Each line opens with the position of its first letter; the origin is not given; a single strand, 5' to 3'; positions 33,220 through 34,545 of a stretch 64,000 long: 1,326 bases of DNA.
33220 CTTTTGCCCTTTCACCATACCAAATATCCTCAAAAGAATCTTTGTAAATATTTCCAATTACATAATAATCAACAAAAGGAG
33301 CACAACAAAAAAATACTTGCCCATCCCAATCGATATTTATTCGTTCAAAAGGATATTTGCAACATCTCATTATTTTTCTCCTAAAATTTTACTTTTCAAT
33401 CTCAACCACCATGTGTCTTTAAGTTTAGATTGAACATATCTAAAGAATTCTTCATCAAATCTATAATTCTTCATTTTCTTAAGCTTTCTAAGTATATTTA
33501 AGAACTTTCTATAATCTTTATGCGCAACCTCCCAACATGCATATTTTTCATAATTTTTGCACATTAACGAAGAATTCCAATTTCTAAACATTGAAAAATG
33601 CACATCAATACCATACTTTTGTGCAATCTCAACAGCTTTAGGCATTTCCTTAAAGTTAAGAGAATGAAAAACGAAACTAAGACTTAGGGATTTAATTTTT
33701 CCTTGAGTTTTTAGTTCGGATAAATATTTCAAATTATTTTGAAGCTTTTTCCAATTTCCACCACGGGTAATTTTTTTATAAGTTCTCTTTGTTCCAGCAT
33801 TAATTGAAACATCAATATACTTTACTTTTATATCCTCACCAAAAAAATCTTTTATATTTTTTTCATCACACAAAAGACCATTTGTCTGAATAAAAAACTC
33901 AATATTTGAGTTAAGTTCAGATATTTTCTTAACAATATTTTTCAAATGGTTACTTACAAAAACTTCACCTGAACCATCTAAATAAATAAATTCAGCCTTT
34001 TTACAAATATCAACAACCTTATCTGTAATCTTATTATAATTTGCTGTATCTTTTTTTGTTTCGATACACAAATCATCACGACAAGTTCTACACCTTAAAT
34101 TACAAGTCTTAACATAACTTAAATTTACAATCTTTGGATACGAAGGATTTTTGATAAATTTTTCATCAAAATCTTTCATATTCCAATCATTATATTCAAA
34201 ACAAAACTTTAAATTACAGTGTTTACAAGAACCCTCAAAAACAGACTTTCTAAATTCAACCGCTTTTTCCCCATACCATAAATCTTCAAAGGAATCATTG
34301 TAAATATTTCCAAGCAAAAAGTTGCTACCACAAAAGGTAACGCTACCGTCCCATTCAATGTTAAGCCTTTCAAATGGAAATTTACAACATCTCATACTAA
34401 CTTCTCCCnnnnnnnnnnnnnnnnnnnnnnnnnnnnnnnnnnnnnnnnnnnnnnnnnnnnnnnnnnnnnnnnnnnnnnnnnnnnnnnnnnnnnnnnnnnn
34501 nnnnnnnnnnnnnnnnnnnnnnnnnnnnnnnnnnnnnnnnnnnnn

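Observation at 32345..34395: Tandem radical-SAM paralogs with the SPASM/twitch-type cysteine motif N-terminal to the CX3CX2C core, coupled to mnmG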

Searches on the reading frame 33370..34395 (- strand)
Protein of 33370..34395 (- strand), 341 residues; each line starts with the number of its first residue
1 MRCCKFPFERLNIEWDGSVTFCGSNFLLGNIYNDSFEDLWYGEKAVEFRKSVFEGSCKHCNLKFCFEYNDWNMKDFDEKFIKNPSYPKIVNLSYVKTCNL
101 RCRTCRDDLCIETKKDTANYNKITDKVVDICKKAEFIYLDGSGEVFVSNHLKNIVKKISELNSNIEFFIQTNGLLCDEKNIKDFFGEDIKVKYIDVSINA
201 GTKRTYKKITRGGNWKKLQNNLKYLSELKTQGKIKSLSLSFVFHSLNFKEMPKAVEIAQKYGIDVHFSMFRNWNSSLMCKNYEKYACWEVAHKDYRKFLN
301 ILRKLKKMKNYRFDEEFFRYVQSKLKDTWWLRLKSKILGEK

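Call 3: search_protein_families(library=pfam, proteins=[window:33370-34395:-], max_evalue=1)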
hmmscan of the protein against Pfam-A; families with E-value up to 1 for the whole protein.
window:33370-34395:- (341 aa): 4 families
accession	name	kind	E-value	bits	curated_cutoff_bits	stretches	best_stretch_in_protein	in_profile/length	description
PF13186.11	SPASM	-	1.8e-11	44.6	21.5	1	4-61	1-67/67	Iron-sulfur cluster-binding domain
PF04055.27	Radical_SAM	-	3.8e-10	40.6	29.5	1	95-256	4-164/166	Radical SAM superfamily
PF13353.11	Fer4_12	-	0.0041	17.8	22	1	92-213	9-128/137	4Fe-4S single cluster domain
PF05763.18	DUF835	-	0.014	15.7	33.1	1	114-165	55-108/136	Protein of unknown function (DUF835)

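Call 4: search_protein_families(library=ncbifam, proteins=[window:33370-34395:-], max_evalue=1)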
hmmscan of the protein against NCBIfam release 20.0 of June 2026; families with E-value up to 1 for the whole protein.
window:33370-34395:- (341 aa): 24 families
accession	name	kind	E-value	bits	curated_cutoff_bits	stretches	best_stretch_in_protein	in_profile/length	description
TIGR04317.1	W_rSAM_matur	equivalog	2.9e-19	69.4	380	2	92-264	8-177/349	tungsten cofactor oxidoreductase radical SAM maturase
TIGR04311.1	rSAM_Geo_metal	subfamily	2.8e-18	66.2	400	1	86-266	1-182/423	radical SAM/SPASM family putative metalloenzyme maturase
NF033640.1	N_Twi_rSAM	subfamily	5.9e-16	58.5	170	1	3-311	4-347/398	twitch domain-containing radical SAM protein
TIGR04250.1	SCM_rSAM_ScmE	equivalog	3.6e-11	42.6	400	2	87-309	2-213/358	SynChlorMet cassette radical SAM/SPASM protein ScmE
TIGR02666.1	moaA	equivalog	1.3e-10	40.8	284.05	1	92-276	14-198/336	GTP 3',8-cyclase MoaA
TIGR04303.1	GeoRSP_rSAM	equivalog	6.1e-09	35.9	400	2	87-278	4-182/325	GeoRSP system radical SAM/SPASM protein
NF041298.1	rSAM_mat_DynA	equivalog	1e-07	31.3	450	2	96-225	9-146/356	dynobactin maturation radical SAM/SPASM protein DynA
NF038283.1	viperin_w_prok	equivalog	2.1e-07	30.4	180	1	88-301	2-212/281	viperin family antiviral radical SAM protein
TIGR04051.1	rSAM_NirJ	equivalog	2.5e-07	30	515.45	1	92-269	6-174/354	heme d1 biosynthesis radical SAM protein NirJ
TIGR02668.1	moaA_archaeal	equivalog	3.9e-07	29.4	325.25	1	92-287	14-201/303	GTP 3',8-cyclase MoaA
TIGR02109.1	PQQ_syn_pqqE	equivalog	8.7e-07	28.2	381.35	1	92-263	11-174/358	pyrroloquinoline quinone biosynthesis protein PqqE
TIGR04545.1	rSAM_ahbD_hemeb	equivalog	9.6e-07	28.5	500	1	94-308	6-207/339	heme b synthase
TIGR02495.1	NrdG2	equivalog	9.9e-07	28.3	131.15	1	94-230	22-155/193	anaerobic ribonucleoside-triphosphate reductase activating protein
TIGR04053.2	TIGR04053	equivalog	1.3e-06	28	395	1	86-266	6-181/366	TIGR04053 family radical SAM/SPASM domain-containing protein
TIGR03470.1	HpnH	equivalog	4.4e-06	25.9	225.05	1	78-314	18-237/318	adenosyl-hopene transferase HpnH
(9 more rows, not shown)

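Call 6: find_homologous_proteins(query=window:33370-34395:-)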
Query window:33370-34395:- (341 aa): 39 proteins with E <= 0.001 among 1522 candidates.
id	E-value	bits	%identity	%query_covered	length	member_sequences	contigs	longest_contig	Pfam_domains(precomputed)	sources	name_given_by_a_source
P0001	2.1e-231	785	100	100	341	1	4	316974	PF13186.12,PF04055.28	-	-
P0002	3.0e-133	462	59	99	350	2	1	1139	PF13186.12,PF04055.28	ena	-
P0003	5.1e-133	462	58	99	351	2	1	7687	PF13186.12,PF04055.28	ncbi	-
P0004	2.2e-125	437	56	99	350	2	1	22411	PF13186.12,PF04055.28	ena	-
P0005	6.0e-124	432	56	99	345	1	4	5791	PF13186.12,PF04055.28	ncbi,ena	-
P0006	3.6e-121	423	57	99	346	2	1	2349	PF13186.12,PF04055.28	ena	-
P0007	2.0e-120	420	55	98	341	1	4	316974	PF13186.12,PF04055.28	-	-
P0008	1.0e-108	382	51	99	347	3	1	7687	PF13186.12,PF04055.28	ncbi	-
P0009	3.2e-108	380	52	98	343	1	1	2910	PF13186.12,PF04055.28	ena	-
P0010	1.4e-106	375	50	97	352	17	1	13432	PF13186.12,PF04055.28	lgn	-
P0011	6.5e-102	359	50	98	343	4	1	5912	PF13186.12,PF04055.28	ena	-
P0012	9.5e-102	359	48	96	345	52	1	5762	PF13186.12,PF04055.28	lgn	-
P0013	1.1e-100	355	49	99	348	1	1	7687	PF13186.12,PF04055.28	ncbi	-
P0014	6.2e-95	336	47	97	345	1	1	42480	PF13186.12,PF04055.28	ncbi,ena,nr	ncbi:radical SAM protein [bacterium]|nr:radical SAM protein [bacterium]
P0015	1.3e-94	335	47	98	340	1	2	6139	PF13186.12,PF04055.28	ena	-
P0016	3.3e-88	314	47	86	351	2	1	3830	PF13186.12,PF04055.28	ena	-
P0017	1.6e-86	309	47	98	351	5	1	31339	PF13186.12,PF04055.28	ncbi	-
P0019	6.0e-85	304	46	87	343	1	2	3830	PF13186.12,PF04055.28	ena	-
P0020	4.3e-83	297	43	99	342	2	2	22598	PF13186.12,PF04055.28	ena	-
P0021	5.4e-60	222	39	88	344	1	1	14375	PF13186.12,PF04055.28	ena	-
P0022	4.5e-57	212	40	88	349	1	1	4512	PF13186.12,PF04055.28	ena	-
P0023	2.0e-48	183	37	88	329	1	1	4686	PF13186.12,PF04055.28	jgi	jgi:radical SAM protein with 4Fe4S-binding SPASM domain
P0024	3.1e-42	163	36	88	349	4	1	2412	PF13186.12,PF04055.28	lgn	-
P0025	6.2e-31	126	41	51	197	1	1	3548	PF04055.28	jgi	jgi:MoaA/NifB/PqqE/SkfB family radical SAM enzyme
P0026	5.0e-26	110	30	91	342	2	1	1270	PF04055.28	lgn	-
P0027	2.0e-25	108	30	89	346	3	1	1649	PF04055.28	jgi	jgi:MoaA/NifB/PqqE/SkfB family radical SAM enzyme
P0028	5.8e-24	103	28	89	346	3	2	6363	PF04055.28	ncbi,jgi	jgi:molybdenum cofactor biosynthesis enzyme MoaA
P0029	5.2e-22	97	26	92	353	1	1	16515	PF13186.12,PF04055.28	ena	-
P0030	4.7e-17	80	24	81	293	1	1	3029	PF04055.28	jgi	jgi:wyosine [tRNA(Phe)-imidazoG37] synthetase (radical SAM superfamily)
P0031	2.6e-8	52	27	53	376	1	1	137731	PF13186.12,PF04055.28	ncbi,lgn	-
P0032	4.3e-8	51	25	52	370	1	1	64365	PF13186.12,PF04055.28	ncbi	ncbi:MAG: radical SAM/SPASM domain-containing protein [Thermodesulfobacteriota bacterium]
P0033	8.0e-8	50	24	54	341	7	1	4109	PF13186.12,PF04055.28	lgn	-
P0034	1.8e-7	49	25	50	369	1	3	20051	PF13186.12,PF04055.28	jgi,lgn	jgi:radical SAM protein with 4Fe4S-binding SPASM domain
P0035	5.2e-7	47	25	54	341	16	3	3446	PF13186.12,PF04055.28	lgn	-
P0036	9.9e-7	46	22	54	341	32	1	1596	PF13186.12,PF04055.28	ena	-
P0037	1.4e-6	46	27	44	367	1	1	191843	PF13186.12,PF04055.28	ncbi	-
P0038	1.7e-6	46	24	55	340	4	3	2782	PF13186.12,PF04055.28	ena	-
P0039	3.8e-6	44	25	36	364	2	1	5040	PF13186.12,PF04055.28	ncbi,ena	-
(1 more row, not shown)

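Call 7: search_solved_structures(query=window:33370-34395:-, max_evalue=1, show_alignments=2)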
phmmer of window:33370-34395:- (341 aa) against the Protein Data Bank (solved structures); distinct sequences matched with E-value up to 1: 10.
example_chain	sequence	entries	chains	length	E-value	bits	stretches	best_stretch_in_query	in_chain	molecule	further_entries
4m7s_A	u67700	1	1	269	0.018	17.4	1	24-61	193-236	BtrN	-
4m7t_A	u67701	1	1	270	0.023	17.1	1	24-61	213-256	BtrN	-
6vj4_A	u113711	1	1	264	0.086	15.2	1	119-220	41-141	Peptidylprolyl isomerase PrsA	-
5t7a_A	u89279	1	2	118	0.15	14.5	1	177-224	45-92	BH0236 protein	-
2fzw_A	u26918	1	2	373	0.63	12.4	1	202-258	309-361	Alcohol dehydrogenase class III chi chain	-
1m6h_A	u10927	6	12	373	0.63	12.4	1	202-258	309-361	Glutathione-dependent formaldehyde dehydrogenase | alcohol dehydrogenase class III chi chain | HUMAN CHICHI ALCOHOL DEHYDROGENASE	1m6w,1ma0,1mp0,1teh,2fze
8gv3_A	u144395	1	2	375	0.63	12.4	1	202-258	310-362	Alcohol dehydrogenase class-3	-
3qj5_A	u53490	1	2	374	0.63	12.4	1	202-258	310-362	Alcohol dehydrogenase class-3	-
1mc5_A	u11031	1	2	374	0.63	12.4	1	202-258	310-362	Alcohol dehydrogenase class III chi chain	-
9hig_s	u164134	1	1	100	0.86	11.9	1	145-231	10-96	Large ribosomal subunit protein uL23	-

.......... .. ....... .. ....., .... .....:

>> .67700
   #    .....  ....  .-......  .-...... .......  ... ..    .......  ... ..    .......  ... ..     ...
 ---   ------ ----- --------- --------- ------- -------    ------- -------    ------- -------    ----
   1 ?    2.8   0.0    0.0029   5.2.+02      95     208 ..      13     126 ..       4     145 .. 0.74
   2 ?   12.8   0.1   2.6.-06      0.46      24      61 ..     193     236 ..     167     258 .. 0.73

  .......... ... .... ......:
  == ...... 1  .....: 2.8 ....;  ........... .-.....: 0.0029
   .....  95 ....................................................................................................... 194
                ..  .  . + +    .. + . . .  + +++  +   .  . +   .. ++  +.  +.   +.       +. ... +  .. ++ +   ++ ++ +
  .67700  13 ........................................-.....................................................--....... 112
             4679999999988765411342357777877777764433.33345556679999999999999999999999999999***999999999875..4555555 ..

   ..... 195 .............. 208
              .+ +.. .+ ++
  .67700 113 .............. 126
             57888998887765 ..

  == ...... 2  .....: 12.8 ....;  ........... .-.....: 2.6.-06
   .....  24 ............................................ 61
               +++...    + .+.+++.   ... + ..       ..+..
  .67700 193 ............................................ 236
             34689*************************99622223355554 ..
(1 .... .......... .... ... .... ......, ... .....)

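Call 9: find_encoding_contigs(protein=P0003, flank=8000, max_places=3)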
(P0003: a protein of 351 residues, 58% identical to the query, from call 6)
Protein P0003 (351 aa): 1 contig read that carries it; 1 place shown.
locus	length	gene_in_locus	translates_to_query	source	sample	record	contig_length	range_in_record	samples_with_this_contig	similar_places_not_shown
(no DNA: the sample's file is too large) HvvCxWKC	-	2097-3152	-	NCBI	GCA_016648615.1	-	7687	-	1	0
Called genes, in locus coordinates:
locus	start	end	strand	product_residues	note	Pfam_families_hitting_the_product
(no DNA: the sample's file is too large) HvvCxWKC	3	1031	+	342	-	?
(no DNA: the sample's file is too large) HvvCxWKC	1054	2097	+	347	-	PF13186:SPASM, PF04055:Radical_SAM (weak)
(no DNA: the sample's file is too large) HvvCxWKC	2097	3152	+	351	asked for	PF13186:SPASM, PF04055:Radical_SAM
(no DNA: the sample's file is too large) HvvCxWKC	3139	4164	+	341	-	PF13186:SPASM, PF04055:Radical_SAM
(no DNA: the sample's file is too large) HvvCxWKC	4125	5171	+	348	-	PF13186:SPASM, PF04055:Radical_SAM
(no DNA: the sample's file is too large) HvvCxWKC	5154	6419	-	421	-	PF01011:PQQ (faint), PF25293:Beta-prop_EMC1_N (faint), PF13570:Beta-prop_ACSF4, PF13360:PQQ_2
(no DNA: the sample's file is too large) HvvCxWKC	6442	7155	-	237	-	PF09976:TPR_21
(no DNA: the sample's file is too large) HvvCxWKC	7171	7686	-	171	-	?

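Call 10: find_encoding_contigs(protein=P0014, flank=10000, max_places=3)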
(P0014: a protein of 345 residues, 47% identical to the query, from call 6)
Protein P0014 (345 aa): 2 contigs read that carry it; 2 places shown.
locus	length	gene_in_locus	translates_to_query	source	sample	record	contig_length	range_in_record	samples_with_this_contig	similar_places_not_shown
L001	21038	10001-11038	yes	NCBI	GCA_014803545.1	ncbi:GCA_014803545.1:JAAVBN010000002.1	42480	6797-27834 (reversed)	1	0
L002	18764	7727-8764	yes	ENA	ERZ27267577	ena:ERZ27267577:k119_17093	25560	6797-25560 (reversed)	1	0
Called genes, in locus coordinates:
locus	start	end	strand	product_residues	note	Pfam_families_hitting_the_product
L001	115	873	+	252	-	-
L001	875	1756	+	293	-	-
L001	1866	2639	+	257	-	-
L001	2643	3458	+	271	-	-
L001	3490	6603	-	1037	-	PF00133:tRNA-synt_1, PF09334:tRNA-synt_1g (weak), PF08264:Anticodon_1, PF19302:DUF5915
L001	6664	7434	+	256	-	PF00702:Hydrolase, PF08282:Hydrolase_3 (faint), PF13419:HAD_2, PF13242:Hydrolase_like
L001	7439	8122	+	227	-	PF00702:Hydrolase, PF08282:Hydrolase_3 (faint), PF12710:HAD (faint), PF13419:HAD_2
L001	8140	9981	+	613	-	PF01134:GIDA, PF03486:HI0933_like (faint), PF07992:Pyr_redox_2, PF12831:FAD_oxidored, PF21680:GIDA_C_1st, PF13932:SAM_GIDA_C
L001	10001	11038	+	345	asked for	PF13186:SPASM, PF04055:Radical_SAM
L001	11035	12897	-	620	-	PF00912:Transgly, PF00905:Transpeptidase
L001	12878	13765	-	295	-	PF00763:THF_DHG_CYH, PF02882:THF_DHG_CYH_C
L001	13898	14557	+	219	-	PF01025:GrpE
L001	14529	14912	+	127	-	PF02021:UPF0102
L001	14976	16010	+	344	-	PF13186:SPASM, PF04055:Radical_SAM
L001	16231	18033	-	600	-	-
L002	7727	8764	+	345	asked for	PF13186:SPASM, PF04055:Radical_SAM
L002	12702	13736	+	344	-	PF13186:SPASM, PF04055:Radical_SAM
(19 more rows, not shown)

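Call 11: find_encoding_contigs(protein=P0017, flank=10000, max_places=3)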
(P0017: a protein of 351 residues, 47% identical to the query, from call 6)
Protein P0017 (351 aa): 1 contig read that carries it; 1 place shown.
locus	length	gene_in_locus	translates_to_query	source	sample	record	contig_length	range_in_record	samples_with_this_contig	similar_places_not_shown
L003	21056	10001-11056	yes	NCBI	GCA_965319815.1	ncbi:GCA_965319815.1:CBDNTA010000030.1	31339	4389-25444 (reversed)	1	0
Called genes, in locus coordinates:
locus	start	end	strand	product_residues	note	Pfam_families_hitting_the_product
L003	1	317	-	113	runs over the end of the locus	-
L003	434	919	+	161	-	-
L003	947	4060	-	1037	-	PF00133:tRNA-synt_1, PF09334:tRNA-synt_1g (weak), PF08264:Anticodon_1, PF19302:DUF5915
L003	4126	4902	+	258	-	PF00702:Hydrolase, PF08282:Hydrolase_3 (faint), PF13419:HAD_2, PF13242:Hydrolase_like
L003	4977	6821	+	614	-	PF01134:GIDA, PF07992:Pyr_redox_2 (faint), PF12831:FAD_oxidored (weak), PF21680:GIDA_C_1st, PF13932:SAM_GIDA_C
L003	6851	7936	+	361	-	PF13186:SPASM, PF04055:Radical_SAM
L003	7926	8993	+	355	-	PF13186:SPASM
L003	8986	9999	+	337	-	PF13186:SPASM, PF04055:Radical_SAM (weak)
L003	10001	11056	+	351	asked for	PF13186:SPASM, PF04055:Radical_SAM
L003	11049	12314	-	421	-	PF01011:PQQ (faint), PF13570:Beta-prop_ACSF4 (weak), PF13360:PQQ_2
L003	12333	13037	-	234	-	PF10858:DUF2659, PF09976:TPR_21, PF13181:TPR_8 (faint)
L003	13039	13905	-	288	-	PF01138:RNase_PH, PF03725:RNase_PH_C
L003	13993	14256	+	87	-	-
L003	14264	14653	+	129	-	PF05164:ZapA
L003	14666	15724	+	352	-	PF09731:Mitofilin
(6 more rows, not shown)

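Call 13: find_related_loci(query=window:33370-34395:-, collection=genome_contigs, flank=10000)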
Query window:33370-34395:- (341 aa) in genome_contigs; peptide patterns used: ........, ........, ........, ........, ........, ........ (x = any residue, [..] = any of these).
42 stretches matched a pattern, but none encodes a relative of the query by tblastn (E <= 1e-3).

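Call 17: find_homologous_proteins(query=A1, max_evalue=0.00001)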
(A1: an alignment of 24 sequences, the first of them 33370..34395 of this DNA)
Query A1 (24 sequences) (341 aa, profile of the alignment): 74 proteins with E <= 0.00001 among 3351 candidates.
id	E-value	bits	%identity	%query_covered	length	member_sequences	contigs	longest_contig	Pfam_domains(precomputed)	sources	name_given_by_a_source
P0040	5.1e-170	583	33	94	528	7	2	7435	PF13186.12,PF04055.28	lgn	-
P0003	1.7e-167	575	58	99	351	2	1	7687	PF13186.12,PF04055.28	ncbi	-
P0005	1.3e-165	569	56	99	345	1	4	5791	PF13186.12,PF04055.28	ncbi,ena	-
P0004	9.7e-164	562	56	99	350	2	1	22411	PF13186.12,PF04055.28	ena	-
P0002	1.6e-162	558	59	99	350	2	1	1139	PF13186.12,PF04055.28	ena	-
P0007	4.5e-159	547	55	98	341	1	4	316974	PF13186.12,PF04055.28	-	-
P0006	1.4e-157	542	57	99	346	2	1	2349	PF13186.12,PF04055.28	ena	-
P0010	3.6e-156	537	50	97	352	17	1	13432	PF13186.12,PF04055.28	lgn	-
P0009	2.9e-154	531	52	98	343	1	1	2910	PF13186.12,PF04055.28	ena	-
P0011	2.1e-153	528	50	98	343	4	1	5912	PF13186.12,PF04055.28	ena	-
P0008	2.9e-153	528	51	99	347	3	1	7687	PF13186.12,PF04055.28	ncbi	-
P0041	3.7e-152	524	46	86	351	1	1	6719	PF13186.12,PF04055.28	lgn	-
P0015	1.2e-151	523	47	98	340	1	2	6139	PF13186.12,PF04055.28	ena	-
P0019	1.5e-151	522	46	87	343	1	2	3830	PF13186.12,PF04055.28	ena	-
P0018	9.1e-151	520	44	99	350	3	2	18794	PF13186.12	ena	-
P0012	1.2e-149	516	48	96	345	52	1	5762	PF13186.12,PF04055.28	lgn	-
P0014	1.3e-149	516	47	97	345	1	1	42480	PF13186.12,PF04055.28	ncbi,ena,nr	ncbi:radical SAM protein [bacterium]|nr:radical SAM protein [bacterium]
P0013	5.9e-149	514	49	99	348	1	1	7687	PF13186.12,PF04055.28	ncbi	-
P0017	6.2e-149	514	47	98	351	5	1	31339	PF13186.12,PF04055.28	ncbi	-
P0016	1.9e-146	506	47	86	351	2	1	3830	PF13186.12,PF04055.28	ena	-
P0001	3.9e-146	504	100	100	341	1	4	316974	PF13186.12,PF04055.28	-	-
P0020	8.2e-140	484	43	99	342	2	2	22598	PF13186.12,PF04055.28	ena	-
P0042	4.3e-139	481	43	99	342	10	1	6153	PF13186.12,PF04055.28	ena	-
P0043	5.3e-136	471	41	99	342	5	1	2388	PF13186.12,PF04055.28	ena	-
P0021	1.4e-129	450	39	88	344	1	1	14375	PF13186.12,PF04055.28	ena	-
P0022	9.8e-126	437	40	88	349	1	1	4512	PF13186.12,PF04055.28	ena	-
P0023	5.7e-120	418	37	88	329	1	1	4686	PF13186.12,PF04055.28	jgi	jgi:radical SAM protein with 4Fe4S-binding SPASM domain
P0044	1.9e-115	404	37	99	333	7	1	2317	PF13186.12,PF04055.28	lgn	-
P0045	1.7e-114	400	37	88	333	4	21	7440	PF13186.12,PF04055.28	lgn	-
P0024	8.1e-113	395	36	88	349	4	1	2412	PF13186.12,PF04055.28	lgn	-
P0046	5.7e-112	392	36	88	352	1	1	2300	PF13186.12,PF04055.28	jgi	jgi:radical SAM protein with 4Fe4S-binding SPASM domain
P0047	1.9e-109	384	36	88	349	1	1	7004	PF13186.12,PF04055.28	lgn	-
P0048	2.2e-108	380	34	88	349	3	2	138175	PF13186.12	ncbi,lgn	-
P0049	6.5e-108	379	36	91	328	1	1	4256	PF13186.12,PF04055.28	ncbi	-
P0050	7.9e-108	379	33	89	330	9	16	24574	PF13186.12,PF04055.28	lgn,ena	-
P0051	8.3e-107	375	34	88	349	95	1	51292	PF13186.12,PF04055.28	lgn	-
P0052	6.4e-106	372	34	96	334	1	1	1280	PF13186.12,PF04055.28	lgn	-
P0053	6.8e-106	372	34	95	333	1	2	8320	PF13186.12,PF04055.28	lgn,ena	-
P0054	1.5e-104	368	33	88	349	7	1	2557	PF13186.12,PF04055.28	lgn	-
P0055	3.7e-84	301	29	89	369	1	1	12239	PF13186.12,PF04055.28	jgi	jgi:MoaA/NifB/PqqE/SkfB family radical SAM enzyme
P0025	4.1e-65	238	41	51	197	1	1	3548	PF04055.28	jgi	jgi:MoaA/NifB/PqqE/SkfB family radical SAM enzyme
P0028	4.9e-53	198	28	89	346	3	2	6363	PF04055.28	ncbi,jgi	jgi:molybdenum cofactor biosynthesis enzyme MoaA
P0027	1.2e-51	194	30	89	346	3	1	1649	PF04055.28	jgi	jgi:MoaA/NifB/PqqE/SkfB family radical SAM enzyme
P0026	3.8e-50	189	30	91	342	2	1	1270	PF04055.28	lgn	-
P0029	5.8e-49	185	26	92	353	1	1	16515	PF13186.12,PF04055.28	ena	-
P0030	3.7e-39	153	24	81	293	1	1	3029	PF04055.28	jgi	jgi:wyosine [tRNA(Phe)-imidazoG37] synthetase (radical SAM superfamily)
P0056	2.6e-25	107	26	87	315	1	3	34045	PF13186.12,PF04055.28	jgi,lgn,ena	-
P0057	7.6e-21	92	22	57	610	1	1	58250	PF13431.13,PF23914.2,PF13414.13,PF13176.13,PF13428.13,PF14559.13,PF13186.12,PF04055.28,PF00515.35,PF12895.14,PF13424.13,PF21033.5,PF13432.13,PF13181.13,PF14561.13,PF07719.24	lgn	-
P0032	1.8e-19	88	25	52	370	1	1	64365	PF13186.12,PF04055.28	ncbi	ncbi:MAG: radical SAM/SPASM domain-containing protein [Thermodesulfobacteriota bacterium]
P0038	1.8e-19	88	24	55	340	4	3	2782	PF13186.12,PF04055.28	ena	-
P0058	4.5e-19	87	33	17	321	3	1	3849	PF13186.12,PF04055.28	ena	-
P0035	3.0e-17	81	25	54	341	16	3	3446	PF13186.12,PF04055.28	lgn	-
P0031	3.2e-17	81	27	53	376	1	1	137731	PF13186.12,PF04055.28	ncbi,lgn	-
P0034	4.1e-17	80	25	50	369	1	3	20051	PF13186.12,PF04055.28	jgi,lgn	jgi:radical SAM protein with 4Fe4S-binding SPASM domain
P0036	4.6e-17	80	22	54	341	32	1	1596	PF13186.12,PF04055.28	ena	-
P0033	1.0e-16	79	24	54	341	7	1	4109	PF13186.12,PF04055.28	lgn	-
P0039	3.2e-16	77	25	36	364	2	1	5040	PF13186.12,PF04055.28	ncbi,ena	-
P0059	1.1e-15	76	31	42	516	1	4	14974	PF04055.28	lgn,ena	-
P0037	3.4e-15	74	27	44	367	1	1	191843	PF13186.12,PF04055.28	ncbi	-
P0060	9.2e-15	72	32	17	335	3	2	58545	PF13186.12,PF04055.28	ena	-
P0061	6.2e-14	70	24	60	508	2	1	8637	PF13186.12,PF04055.28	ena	-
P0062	7.1e-14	70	23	55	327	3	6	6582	PF13186.12,PF04055.28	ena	-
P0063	1.7e-13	68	22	56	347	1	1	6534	PF13186.12,PF04055.28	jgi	jgi:MoaA/NifB/PqqE/SkfB family radical SAM enzyme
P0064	3.1e-13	67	27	18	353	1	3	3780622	PF13186.12,PF04055.28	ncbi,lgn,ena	-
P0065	9.9e-13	66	24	58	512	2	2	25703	PF13186.12,PF04055.28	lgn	-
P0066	2.4e-12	65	24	73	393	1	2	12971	PF13186.12,PF04055.28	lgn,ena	-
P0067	1.1e-11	62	25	44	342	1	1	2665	PF13186.12,PF04055.28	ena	-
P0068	1.2e-11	62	30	38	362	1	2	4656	PF13186.12,PF04055.28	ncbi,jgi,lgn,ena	-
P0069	3.0e-11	61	28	36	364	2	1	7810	PF13186.12,PF04055.28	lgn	-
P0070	4.1e-11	60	23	52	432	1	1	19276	PF13186.12,PF04055.28,PF04014.24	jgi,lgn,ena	-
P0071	1.4e-9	55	28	52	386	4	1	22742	PF04055.28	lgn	-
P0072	2.4e-9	55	31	17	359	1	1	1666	PF13186.12,PF04055.28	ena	-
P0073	1.0e-8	53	26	52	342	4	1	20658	PF04055.28,PF13353.12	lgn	-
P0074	1.1e-7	49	25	49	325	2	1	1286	PF04055.28,PF13353.12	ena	-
